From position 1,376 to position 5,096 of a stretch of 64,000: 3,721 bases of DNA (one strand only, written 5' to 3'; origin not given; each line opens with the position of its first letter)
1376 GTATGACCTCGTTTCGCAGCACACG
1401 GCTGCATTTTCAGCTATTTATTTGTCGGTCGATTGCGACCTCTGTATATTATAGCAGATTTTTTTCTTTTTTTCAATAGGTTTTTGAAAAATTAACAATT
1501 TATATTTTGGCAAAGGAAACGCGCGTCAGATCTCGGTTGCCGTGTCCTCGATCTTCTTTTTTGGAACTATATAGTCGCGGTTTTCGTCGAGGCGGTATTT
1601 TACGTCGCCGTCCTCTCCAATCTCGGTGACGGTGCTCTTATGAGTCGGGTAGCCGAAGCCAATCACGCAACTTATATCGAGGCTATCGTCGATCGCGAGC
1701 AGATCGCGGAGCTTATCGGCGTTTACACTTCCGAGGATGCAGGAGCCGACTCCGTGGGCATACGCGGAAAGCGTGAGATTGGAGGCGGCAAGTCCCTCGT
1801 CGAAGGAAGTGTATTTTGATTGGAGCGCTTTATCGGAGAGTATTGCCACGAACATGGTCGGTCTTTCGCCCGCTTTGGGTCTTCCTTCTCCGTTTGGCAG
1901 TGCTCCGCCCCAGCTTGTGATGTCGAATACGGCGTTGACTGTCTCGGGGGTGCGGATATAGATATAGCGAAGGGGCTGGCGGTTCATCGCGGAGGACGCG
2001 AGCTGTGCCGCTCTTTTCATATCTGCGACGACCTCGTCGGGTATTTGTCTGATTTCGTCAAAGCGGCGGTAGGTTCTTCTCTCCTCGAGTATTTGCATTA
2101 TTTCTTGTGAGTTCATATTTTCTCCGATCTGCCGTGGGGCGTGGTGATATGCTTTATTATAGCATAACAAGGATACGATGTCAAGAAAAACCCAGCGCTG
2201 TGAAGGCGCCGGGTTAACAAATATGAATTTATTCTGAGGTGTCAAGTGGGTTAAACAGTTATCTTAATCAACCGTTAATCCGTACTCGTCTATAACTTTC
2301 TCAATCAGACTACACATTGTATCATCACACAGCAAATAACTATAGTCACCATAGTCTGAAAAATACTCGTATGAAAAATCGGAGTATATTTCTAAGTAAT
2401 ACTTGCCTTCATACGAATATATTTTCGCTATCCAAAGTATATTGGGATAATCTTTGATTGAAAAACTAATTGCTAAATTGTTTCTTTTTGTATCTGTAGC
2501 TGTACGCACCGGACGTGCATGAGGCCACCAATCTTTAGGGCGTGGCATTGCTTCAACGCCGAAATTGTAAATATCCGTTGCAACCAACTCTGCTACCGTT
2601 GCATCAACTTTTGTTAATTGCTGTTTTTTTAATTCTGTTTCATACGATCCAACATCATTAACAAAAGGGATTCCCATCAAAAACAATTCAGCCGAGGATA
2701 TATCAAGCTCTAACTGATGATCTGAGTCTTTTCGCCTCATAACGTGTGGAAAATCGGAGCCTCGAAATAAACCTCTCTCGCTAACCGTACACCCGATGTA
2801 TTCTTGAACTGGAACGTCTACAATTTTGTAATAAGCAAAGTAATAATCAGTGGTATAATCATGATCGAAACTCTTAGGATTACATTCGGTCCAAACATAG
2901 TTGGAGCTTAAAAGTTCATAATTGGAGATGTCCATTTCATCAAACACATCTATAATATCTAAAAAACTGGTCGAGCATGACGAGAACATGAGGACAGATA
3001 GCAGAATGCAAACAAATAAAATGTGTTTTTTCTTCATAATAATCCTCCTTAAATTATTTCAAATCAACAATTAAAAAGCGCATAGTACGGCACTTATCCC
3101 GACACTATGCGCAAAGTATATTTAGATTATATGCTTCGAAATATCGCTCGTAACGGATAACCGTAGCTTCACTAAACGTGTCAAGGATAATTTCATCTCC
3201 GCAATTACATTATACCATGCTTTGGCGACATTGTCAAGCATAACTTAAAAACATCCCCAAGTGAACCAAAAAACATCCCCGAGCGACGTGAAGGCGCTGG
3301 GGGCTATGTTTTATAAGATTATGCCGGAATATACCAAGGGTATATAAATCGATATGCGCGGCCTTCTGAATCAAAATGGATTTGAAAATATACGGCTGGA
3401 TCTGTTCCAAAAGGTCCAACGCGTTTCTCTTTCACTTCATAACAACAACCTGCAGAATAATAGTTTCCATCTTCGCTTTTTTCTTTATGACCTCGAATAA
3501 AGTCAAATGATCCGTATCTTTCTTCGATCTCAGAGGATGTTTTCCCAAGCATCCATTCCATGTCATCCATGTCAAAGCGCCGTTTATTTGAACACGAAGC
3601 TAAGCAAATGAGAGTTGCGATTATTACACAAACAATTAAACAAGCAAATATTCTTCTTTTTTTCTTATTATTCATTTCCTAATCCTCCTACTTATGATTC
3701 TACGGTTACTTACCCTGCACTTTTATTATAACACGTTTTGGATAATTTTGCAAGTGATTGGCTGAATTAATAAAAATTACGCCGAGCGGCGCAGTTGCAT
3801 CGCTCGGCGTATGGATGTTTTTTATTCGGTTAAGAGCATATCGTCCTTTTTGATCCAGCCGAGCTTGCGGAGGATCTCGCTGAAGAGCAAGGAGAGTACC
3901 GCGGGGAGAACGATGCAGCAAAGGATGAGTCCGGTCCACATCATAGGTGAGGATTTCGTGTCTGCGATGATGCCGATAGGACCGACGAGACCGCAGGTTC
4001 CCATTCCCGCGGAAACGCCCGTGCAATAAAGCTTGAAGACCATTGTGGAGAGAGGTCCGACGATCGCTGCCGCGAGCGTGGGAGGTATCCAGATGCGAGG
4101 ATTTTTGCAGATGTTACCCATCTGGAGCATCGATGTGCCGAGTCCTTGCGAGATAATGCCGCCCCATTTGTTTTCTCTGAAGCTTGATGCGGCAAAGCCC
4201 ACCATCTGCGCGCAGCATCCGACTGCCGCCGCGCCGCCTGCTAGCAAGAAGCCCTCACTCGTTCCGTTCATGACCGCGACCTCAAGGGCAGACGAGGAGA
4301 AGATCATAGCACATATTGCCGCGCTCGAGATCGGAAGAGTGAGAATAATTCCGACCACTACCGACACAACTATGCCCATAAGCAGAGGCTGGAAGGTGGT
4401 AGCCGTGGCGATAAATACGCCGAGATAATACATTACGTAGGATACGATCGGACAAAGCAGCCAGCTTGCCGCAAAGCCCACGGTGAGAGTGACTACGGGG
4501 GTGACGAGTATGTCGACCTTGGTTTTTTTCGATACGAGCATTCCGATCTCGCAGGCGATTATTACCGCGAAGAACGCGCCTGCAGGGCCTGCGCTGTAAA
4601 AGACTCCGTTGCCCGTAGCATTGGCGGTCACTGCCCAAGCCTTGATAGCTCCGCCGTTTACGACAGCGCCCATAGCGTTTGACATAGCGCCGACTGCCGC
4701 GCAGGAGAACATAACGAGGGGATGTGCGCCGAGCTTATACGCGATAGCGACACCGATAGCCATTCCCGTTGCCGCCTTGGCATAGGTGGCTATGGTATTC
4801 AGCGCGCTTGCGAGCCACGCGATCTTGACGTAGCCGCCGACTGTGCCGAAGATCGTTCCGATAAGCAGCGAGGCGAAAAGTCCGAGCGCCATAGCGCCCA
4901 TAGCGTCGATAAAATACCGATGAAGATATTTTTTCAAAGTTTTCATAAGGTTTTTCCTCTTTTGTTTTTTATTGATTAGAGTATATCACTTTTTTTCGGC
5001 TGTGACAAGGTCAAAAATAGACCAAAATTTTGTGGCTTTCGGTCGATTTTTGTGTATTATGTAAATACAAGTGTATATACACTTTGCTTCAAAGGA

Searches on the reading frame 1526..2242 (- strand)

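Call 85: search_protein_families(library=pfam, proteins=[window:1526-2242:-], max_evalue=0.00001)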
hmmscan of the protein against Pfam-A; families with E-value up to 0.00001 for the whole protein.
window:1526-2242:- (238 aa): 2 families
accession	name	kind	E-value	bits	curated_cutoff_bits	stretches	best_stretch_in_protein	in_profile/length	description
PF00881.29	Nitroreductase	-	6.9e-20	72.3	23.5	1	53-198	2-167/167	Nitroreductase family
PF14512.11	TM1586_NiRdase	-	9.1e-07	29.1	27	0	149-204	84-138/215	Putative TM nitroreductase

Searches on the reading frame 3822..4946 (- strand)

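Call 12: search_protein_families(library=pfam, proteins=[window:3822-4946:-], max_evalue=0.001)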
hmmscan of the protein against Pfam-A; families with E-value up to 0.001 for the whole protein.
window:3822-4946:- (374 aa): 1 family
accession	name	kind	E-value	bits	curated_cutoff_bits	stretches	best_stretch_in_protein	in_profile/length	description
PF13303.11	PTS_EIIC_2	-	3e-87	293.2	28.9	1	14-371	2-326/327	Phosphotransferase system, EIIC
